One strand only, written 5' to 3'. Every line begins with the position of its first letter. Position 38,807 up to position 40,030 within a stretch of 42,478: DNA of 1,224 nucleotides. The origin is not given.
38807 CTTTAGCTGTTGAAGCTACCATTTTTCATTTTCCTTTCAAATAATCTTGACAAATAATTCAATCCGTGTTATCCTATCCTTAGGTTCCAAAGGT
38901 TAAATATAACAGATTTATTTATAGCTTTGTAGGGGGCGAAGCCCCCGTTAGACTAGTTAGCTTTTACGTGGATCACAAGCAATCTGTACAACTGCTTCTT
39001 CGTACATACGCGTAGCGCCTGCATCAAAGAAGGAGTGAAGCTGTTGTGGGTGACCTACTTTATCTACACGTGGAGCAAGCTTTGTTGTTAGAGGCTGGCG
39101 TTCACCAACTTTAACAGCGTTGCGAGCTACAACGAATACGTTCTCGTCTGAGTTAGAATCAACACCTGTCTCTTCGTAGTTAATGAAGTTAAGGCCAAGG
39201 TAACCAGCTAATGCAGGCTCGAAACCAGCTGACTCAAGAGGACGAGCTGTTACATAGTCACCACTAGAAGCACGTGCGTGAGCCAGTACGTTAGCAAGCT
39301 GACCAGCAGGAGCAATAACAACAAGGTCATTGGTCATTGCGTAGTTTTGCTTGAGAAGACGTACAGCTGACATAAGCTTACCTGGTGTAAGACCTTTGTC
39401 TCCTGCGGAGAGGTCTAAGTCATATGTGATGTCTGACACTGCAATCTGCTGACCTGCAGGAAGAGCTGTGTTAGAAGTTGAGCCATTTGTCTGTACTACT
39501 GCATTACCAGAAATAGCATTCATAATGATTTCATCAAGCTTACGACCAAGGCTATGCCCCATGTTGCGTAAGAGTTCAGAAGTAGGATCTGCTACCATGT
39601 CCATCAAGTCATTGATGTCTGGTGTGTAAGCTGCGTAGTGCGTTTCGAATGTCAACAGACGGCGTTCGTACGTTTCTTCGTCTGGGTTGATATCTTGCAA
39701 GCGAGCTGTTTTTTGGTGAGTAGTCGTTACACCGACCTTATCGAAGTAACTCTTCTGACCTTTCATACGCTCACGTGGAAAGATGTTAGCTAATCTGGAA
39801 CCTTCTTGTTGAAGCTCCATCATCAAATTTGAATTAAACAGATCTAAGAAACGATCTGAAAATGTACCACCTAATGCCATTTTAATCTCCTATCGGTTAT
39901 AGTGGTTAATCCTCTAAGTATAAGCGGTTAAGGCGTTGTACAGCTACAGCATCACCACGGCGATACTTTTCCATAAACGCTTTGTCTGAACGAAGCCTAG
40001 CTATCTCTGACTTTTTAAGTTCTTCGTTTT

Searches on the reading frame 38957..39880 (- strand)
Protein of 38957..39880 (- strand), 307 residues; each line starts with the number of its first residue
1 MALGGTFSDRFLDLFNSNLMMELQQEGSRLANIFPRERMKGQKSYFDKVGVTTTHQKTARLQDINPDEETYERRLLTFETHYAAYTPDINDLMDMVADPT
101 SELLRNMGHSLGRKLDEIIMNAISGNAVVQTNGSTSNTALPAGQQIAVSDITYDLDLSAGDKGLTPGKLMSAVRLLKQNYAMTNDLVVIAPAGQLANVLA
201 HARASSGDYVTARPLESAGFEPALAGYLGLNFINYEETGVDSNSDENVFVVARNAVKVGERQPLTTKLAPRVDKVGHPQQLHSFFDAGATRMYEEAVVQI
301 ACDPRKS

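Call 11: search_protein_families(library=phrogs, proteins=[window:38957-39880:-], max_evalue=0.001)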
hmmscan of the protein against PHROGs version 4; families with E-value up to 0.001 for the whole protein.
window:38957-39880:- (307 aa): 2 families
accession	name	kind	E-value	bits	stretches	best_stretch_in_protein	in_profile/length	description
phrog_3437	-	head and packaging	9.2e-43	147.5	1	9-303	9-292/294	major head protein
phrog_267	-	head and packaging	5e-08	33.5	1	11-272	41-297/410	major head protein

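Call 12: search_protein_families(library=pfam, proteins=[window:38957-39880:-], max_evalue=0.01)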
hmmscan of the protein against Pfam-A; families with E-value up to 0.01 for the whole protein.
window:38957-39880:- (307 aa): 1 family
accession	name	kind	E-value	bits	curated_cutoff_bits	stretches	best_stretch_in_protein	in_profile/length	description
PF19821.5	Phage_capsid_2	-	1.9e-42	146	25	1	10-303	4-292/293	Phage capsid protein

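Call 15: find_related_loci(query=window:38957-39880:-, collection=viral_contigs, flank=3000)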
Query window:38957-39880:- (307 aa) in viral_contigs; peptide patterns used: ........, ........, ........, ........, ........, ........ (x = any residue, [..] = any of these).
6 stretches matched a pattern; 4 encode a relative of the query (tblastn E <= 1e-3); 4 distinct loci.
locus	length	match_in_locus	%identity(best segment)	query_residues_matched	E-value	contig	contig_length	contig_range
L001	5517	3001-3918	80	1-307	2e-175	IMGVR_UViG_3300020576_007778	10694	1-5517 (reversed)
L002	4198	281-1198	80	1-307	1e-176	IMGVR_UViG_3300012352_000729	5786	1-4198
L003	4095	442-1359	80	1-307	6e-180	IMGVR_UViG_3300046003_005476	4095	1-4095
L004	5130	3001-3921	70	1-307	5e-151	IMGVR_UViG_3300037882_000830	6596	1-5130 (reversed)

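Call 16: find_homologous_proteins(query=window:38957-39880:-)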
Query window:38957-39880:- (307 aa): 81 proteins with E <= 0.001 among 2234 candidates.
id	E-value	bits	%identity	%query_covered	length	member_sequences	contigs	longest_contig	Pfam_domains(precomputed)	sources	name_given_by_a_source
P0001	1.5e-196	669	99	100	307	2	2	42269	PF19821.6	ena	-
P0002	2.8e-178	610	88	100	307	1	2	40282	PF19821.6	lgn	-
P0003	2.2e-174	597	87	100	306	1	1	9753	PF25209.3,PF19821.6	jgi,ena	jgi:hypothetical protein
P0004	1.1e-173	594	87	100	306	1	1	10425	PF25209.3,PF19821.6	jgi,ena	-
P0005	9.9e-172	588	86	100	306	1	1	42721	PF19821.6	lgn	-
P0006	1.4e-169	581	84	100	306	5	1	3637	PF19821.6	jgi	-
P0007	4.6e-169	579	85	100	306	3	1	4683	PF25209.3,PF19821.6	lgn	-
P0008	4.1e-168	576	84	100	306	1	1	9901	PF25209.3,PF19821.6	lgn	-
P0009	1.4e-166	571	83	100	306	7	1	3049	PF19821.6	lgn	-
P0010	2.2e-165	567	84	100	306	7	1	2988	PF19821.6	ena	-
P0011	5.5e-165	566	83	100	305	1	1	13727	PF19821.6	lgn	-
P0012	2.9e-164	563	84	100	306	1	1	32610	PF25209.3,PF19821.6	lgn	-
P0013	4.7e-164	563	82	100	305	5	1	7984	PF19821.6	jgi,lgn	jgi:hypothetical protein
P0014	1.9e-163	561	83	100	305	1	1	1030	PF19821.6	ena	-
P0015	1.9e-163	561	83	100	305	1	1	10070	PF19821.6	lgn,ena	-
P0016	3.9e-163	560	82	100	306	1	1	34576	PF25209.3,PF19821.6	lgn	-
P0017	4.4e-162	556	81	100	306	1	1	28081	PF25209.3,PF19821.6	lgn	-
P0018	1.5e-161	555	81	100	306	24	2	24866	PF19821.6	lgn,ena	-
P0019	3.2e-161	554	82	100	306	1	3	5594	PF25209.3,PF19821.6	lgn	-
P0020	1.5e-159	548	81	100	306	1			PF19821.6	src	-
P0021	1.1e-158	545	79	100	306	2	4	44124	PF19821.6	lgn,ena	-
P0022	1.7e-158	545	79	100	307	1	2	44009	PF19821.6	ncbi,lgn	-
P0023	1.0e-156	539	79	100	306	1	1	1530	PF19821.6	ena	-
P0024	1.2e-156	539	78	100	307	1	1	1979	PF25209.3,PF19821.6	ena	-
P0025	7.1e-154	529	77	100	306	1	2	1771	PF19821.6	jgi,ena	jgi:hypothetical protein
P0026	1.4e-151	522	77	100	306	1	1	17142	PF19821.6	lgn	-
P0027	6.1e-151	520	75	100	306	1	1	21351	PF19821.6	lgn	-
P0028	1.2e-147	509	75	100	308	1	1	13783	PF19821.6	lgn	-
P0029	9.1e-144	496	74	99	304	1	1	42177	PF19821.6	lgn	-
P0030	2.8e-143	495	73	100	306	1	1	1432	PF19821.6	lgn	-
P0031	1.4e-138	479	70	100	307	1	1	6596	PF19821.6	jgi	jgi:hypothetical protein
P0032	1.9e-137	476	71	99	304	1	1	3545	PF19821.6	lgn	-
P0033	1.3e-134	466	70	100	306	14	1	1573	PF25209.3,PF19821.6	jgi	jgi:hypothetical protein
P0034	1.0e-133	463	71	100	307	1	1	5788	PF19821.6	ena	-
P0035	3.6e-129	448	68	100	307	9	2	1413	PF19821.6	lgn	-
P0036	4.1e-123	429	66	100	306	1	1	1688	PF25209.3,PF19821.6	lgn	-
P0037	5.8e-123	428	63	100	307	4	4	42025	PF19821.6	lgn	-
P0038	4.0e-115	402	62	100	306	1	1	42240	PF25209.3,PF19821.6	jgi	-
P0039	2.1e-108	380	60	100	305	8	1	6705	PF25209.3,PF19821.6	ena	-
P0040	1.3e-101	358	58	100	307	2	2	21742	PF25209.3,PF19821.6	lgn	-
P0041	1.7e-94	335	85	58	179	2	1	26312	PF19821.6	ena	-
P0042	1.4e-87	312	53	100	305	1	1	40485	PF19821.6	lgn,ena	-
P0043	1.6e-78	282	52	93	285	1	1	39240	PF25209.3,PF19821.6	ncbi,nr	ncbi:MAG: hypothetical protein C0446_08310 [Chitinophaga sp.]|nr:hypothetical protein [Chitinophaga 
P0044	1.3e-75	273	47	99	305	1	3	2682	PF19821.6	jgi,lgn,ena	-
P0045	3.1e-72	262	46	99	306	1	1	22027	PF19821.6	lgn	-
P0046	5.6e-71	257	46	99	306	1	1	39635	PF19821.6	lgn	-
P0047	1.6e-69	253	45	99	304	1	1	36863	PF19821.6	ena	-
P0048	1.8e-69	253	44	99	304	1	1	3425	PF19821.6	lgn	-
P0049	6.2e-69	251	44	99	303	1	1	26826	PF19821.6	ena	-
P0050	8.4e-69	250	45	99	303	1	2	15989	PF19821.6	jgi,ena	-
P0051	1.6e-68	249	45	99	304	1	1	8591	PF25209.3,PF19821.6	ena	-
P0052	1.6e-67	246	45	99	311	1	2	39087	PF19821.6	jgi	jgi:hypothetical protein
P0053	6.1e-67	244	44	99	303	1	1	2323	PF19821.6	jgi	jgi:hypothetical protein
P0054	7.4e-67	244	43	99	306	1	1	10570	PF19821.6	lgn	-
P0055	9.5e-67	244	44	99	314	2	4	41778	PF19821.6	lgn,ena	-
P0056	1.0e-66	243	44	99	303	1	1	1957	PF19821.6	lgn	-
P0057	5.9e-66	241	42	100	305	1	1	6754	PF19821.6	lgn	-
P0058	8.9e-66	240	43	99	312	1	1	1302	PF19821.6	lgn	-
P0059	1.2e-65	240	42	99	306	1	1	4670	PF19821.6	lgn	-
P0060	7.9e-65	237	41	99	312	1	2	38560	PF19821.6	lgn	-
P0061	8.4e-65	237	42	99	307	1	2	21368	PF19821.6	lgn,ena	-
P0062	1.3e-64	237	43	99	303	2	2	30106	PF19821.6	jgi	jgi:hypothetical protein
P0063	4.9e-64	235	40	99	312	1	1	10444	PF19821.6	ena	-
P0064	8.1e-63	231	42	99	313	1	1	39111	PF19821.6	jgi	jgi:hypothetical protein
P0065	9.4e-62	227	44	99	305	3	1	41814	PF19821.6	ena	-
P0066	2.4e-61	226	42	99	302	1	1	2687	PF19821.6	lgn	-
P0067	2.5e-61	226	40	99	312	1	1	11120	PF19821.6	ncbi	-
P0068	2.6e-61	226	40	99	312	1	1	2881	PF25209.3,PF19821.6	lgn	-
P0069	4.6e-61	225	41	99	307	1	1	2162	PF19821.6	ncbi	-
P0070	4.7e-61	225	43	99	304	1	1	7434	PF19821.6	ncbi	-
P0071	3.4e-60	222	40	99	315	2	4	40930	PF19821.6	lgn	-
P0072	9.9e-60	221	42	99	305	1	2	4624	PF19821.6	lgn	-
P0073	8.5e-59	218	40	99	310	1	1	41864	PF19821.6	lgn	-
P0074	1.5e-56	210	41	99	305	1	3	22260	PF19821.6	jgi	jgi:hypothetical protein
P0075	2.9e-56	209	41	99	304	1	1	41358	PF19821.6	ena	-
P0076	1.8e-55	207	42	100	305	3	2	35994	PF19821.6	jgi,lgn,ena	-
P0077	3.5e-55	206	41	99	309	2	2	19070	PF19821.6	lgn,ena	-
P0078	9.7e-55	204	39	99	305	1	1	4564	PF19821.6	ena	-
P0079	1.1e-43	168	37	99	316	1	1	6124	PF19821.6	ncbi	-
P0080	7.0e-25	106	28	94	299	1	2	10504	PF19821.6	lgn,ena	-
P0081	3.1e-10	58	26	91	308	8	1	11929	PF19821.6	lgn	-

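Call 21: find_encoding_contigs(protein=P0002, flank=10000, max_places=2)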
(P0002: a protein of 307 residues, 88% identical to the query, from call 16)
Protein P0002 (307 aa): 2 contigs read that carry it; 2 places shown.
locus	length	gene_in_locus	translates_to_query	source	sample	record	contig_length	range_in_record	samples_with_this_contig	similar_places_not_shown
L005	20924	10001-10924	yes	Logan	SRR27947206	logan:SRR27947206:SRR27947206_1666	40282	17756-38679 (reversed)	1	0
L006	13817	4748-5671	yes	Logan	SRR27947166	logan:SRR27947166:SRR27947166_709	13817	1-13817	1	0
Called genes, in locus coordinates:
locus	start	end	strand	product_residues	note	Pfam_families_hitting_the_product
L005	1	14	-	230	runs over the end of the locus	PF02562:PhoH, PF13604:AAA_30 (faint), PF00580:UvrD-helicase (faint), PF13245:AAA_19 (weak)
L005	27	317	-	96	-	-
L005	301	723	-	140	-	PF05367:Phage_endo_I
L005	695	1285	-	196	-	PF00574:CLP_protease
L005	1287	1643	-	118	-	-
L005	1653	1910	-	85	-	-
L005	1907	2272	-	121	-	-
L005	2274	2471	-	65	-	-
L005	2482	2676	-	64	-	-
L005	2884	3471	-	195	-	-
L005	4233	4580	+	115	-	PF18932:DUF5681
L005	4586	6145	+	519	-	PF03354:TerL_ATPase (weak), PF03237:Terminase_6N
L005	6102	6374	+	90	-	-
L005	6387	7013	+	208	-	-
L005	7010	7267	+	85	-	-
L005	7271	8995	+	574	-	PF12236:Head-tail_con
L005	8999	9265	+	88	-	PF25181:Phage_Bbp19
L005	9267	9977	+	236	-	-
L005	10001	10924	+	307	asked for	PF19821:Phage_capsid_2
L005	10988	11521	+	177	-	-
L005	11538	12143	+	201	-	-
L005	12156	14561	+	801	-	-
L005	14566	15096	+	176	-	-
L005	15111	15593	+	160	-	PF24072:T7_gp14 (weak)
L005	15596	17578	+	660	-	-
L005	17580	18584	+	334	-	-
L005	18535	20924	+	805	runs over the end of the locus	PF05838:Glyco_hydro_108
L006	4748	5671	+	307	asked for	PF19821:Phage_capsid_2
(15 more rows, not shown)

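Call 22: find_encoding_contigs(protein=P0005, flank=10000, max_places=2)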
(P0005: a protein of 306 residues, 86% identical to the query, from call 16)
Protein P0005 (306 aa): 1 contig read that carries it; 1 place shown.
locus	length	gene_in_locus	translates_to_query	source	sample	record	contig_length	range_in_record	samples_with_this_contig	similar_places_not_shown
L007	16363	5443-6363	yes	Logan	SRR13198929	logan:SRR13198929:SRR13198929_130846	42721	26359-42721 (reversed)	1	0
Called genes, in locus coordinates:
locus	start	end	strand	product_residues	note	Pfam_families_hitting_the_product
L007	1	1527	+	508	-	?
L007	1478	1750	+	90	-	-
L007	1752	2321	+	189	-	-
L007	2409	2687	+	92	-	-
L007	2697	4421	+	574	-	PF12236:Head-tail_con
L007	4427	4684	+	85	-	PF25181:Phage_Bbp19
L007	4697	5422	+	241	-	-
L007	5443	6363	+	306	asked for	PF19821:Phage_capsid_2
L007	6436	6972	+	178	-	-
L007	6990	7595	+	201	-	-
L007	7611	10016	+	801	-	-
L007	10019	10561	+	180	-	-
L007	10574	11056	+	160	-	PF24072:T7_gp14 (weak)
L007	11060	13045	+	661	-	-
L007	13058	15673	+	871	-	PF05838:Glyco_hydro_108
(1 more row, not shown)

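Call 23: find_encoding_contigs(protein=P0001, flank=10000, max_places=2)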
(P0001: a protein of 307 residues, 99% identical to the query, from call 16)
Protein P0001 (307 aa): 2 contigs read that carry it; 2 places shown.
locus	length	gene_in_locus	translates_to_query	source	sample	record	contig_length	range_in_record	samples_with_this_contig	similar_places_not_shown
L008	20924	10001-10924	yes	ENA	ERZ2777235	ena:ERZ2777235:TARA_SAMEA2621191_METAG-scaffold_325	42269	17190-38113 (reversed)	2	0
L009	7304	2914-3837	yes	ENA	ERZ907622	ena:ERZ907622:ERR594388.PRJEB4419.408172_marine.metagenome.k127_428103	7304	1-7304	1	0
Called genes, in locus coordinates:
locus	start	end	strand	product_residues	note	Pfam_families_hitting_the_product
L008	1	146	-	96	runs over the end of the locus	-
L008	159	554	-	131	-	PF05367:Phage_endo_I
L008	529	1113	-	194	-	PF00574:CLP_protease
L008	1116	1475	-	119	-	-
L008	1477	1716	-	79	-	-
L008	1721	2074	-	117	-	-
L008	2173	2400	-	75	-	-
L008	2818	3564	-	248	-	-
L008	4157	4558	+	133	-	PF18932:DUF5681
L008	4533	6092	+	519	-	PF03237:Terminase_6N, PF03354:TerL_ATPase (weak)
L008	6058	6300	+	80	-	-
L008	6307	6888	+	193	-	-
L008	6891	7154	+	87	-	-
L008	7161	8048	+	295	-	-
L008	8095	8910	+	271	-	PF12236:Head-tail_con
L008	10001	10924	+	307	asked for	PF19821:Phage_capsid_2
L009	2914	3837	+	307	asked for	PF19821:Phage_capsid_2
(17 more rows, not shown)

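Call 31: find_encoding_contigs(protein=P0021, flank=10000, max_places=3)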
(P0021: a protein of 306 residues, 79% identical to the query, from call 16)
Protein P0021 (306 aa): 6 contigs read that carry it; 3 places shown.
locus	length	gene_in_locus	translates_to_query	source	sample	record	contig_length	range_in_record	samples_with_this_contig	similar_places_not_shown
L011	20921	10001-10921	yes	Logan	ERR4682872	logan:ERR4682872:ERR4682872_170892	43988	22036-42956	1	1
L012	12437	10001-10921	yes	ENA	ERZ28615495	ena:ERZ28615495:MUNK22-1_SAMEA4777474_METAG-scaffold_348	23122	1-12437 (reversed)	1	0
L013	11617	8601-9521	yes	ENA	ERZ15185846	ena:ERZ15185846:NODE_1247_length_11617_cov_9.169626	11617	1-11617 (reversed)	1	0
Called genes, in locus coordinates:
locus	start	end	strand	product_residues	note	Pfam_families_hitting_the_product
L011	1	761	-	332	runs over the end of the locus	PF00438:S-AdoMet_synt_N (weak), PF02773:S-AdoMet_synt_C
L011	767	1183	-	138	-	-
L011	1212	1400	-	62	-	-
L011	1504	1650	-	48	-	-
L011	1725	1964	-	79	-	-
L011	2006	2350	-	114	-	-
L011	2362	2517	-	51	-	-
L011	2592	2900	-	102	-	-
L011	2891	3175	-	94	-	-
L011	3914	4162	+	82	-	-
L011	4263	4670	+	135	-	PF18932:DUF5681 (weak)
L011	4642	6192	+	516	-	PF03354:TerL_ATPase (weak), PF03237:Terminase_6N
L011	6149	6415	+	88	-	-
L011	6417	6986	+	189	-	-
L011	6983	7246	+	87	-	-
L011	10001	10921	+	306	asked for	PF19821:Phage_capsid_2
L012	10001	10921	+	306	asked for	PF19821:Phage_capsid_2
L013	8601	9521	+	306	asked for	PF19821:Phage_capsid_2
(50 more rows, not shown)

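Call 32: find_encoding_contigs(protein=P0022, flank=10000, max_places=2)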
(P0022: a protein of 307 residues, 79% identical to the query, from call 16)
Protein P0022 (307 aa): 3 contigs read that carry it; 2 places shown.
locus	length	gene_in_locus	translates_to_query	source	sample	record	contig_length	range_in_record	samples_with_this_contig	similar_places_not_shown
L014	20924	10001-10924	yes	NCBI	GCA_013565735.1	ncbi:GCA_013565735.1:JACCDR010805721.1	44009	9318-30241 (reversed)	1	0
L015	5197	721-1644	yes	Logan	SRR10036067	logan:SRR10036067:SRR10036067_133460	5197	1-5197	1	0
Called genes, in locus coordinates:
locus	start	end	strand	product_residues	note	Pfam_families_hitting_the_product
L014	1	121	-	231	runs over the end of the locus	PF02562:PhoH, PF00580:UvrD-helicase (faint), PF13245:AAA_19, PF13604:AAA_30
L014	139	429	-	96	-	-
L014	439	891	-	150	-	PF05367:Phage_endo_I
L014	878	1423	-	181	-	PF00574:CLP_protease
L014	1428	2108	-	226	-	PF00574:CLP_protease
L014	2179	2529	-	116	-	-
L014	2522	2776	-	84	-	-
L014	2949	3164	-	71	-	-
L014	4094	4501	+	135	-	PF18932:DUF5681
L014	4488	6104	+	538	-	PF03237:Terminase_6N, PF03354:TerL_ATPase (faint)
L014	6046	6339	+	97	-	-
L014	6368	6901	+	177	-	-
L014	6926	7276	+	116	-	-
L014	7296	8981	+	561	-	PF12236:Head-tail_con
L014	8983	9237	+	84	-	PF25181:Phage_Bbp19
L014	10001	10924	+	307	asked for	PF19821:Phage_capsid_2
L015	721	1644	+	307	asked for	PF19821:Phage_capsid_2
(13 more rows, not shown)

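Call 33: find_encoding_contigs(protein=P0029, flank=10000, max_places=2)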
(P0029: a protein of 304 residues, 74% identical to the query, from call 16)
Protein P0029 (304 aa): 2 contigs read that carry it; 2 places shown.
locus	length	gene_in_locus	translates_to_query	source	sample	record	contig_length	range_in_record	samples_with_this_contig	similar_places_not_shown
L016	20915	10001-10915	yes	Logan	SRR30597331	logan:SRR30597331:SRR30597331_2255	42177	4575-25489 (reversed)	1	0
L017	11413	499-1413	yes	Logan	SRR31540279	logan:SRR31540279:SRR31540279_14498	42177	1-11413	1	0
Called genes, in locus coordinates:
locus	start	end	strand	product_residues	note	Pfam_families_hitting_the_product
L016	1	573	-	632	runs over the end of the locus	PF17975:RNR_Alpha (faint), PF21995:RNR-II_ins_dom, PF02867:Ribonuc_red_lgC (faint)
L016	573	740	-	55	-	-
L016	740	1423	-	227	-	PF02562:PhoH, PF13604:AAA_30 (weak), PF13245:AAA_19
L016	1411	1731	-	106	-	-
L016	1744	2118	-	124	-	-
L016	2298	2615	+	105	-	-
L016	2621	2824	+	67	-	-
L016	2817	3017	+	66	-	-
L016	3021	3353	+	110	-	-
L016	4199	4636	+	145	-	PF18932:DUF5681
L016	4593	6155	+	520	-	PF03354:TerL_ATPase (weak), PF03237:Terminase_6N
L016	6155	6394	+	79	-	-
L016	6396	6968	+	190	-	-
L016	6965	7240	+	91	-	-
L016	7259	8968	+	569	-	PF12236:Head-tail_con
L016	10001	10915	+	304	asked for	PF19821:Phage_capsid_2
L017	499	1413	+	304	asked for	PF19821:Phage_capsid_2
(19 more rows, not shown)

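Call 34: find_encoding_contigs(protein=P0037, flank=10000, max_places=3)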
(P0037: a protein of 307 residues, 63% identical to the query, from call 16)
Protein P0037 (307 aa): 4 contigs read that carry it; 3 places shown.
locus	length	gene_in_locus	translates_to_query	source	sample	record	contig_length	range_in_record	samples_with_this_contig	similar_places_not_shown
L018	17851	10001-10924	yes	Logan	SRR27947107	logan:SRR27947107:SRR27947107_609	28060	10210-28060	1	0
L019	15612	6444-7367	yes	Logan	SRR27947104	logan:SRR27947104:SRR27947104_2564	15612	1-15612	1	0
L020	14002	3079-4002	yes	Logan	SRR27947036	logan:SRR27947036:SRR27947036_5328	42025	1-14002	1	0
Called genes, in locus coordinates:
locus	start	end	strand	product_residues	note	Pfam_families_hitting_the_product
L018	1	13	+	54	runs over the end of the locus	-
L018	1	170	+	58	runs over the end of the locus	-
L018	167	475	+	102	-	-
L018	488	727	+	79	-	-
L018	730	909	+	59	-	-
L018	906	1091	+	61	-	-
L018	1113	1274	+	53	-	-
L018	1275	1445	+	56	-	-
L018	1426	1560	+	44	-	-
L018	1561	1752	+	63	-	-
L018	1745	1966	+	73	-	-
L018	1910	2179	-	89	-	-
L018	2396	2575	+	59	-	-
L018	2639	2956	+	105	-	-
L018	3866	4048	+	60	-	-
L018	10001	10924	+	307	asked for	PF19821:Phage_capsid_2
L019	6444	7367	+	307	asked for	PF19821:Phage_capsid_2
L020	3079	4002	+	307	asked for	PF19821:Phage_capsid_2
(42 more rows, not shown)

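Call 43: find_encoding_contigs(protein=P0012, flank=10000, max_places=1)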
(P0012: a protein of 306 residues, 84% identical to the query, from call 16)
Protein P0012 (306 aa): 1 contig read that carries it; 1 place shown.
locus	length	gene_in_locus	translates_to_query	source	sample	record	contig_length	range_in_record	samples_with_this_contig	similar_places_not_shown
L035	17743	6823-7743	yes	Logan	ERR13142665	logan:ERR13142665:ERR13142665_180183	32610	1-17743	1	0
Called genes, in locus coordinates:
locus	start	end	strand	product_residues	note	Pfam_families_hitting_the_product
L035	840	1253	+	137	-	PF18932:DUF5681 (weak)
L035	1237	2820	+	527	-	PF03354:TerL_ATPase (weak), PF03237:Terminase_6N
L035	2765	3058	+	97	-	-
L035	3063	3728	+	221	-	-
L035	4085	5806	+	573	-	PF12236:Head-tail_con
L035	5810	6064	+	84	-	PF25181:Phage_Bbp19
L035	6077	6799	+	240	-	-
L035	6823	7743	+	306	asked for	PF19821:Phage_capsid_2, PF25209:Phage_capsid_4 (weak)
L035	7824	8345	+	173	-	-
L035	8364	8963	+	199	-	-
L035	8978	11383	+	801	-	-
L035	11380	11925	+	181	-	-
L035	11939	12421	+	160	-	PF24072:T7_gp14 (weak)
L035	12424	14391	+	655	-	-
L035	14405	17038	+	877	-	PF05838:Glyco_hydro_108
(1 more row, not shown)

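Call 44: find_encoding_contigs(protein=P0016, flank=10000, max_places=1)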
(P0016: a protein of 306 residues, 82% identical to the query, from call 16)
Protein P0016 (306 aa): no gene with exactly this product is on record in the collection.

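Call 45: find_encoding_contigs(protein=P0027, flank=10000, max_places=1)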
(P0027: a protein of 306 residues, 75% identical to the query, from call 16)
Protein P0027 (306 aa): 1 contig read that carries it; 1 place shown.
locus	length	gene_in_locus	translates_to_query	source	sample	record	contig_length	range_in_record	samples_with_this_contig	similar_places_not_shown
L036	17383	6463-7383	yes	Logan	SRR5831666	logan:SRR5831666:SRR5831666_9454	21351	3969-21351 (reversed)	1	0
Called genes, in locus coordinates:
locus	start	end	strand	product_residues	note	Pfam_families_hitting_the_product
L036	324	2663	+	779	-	PF03237:Terminase_6N (weak)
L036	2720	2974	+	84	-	-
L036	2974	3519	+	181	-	-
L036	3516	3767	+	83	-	-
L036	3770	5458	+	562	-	PF12236:Head-tail_con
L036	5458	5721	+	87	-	PF25181:Phage_Bbp19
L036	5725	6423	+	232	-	-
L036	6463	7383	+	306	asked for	PF19821:Phage_capsid_2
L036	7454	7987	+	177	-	-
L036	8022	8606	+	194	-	-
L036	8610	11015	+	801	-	-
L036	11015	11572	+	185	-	-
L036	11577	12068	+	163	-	-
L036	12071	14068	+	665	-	-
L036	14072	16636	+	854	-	PF05838:Glyco_hydro_108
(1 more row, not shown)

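Call 47: find_related_loci(query=A2, collection=viral_contigs, flank=10000)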
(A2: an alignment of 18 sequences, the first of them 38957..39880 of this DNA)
Query A2 (307 aa) in viral_contigs; peptide patterns used: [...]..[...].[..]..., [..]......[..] (x = any residue, [..] = any of these).
61 stretches matched a pattern; 6 encode a relative of the query (tblastn E <= 1e-3); 6 distinct loci.
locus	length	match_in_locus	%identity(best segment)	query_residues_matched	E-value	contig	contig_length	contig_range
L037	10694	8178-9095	80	1-307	4e-174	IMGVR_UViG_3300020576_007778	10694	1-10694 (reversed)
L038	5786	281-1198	80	1-307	1e-175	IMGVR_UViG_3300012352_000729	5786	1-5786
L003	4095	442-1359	80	1-307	1e-179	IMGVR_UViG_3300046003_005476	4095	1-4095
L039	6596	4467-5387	70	1-307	1e-150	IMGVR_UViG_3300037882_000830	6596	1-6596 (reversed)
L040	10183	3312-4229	41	1-304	4e-71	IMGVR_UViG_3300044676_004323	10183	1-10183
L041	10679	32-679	25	91-302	9e-11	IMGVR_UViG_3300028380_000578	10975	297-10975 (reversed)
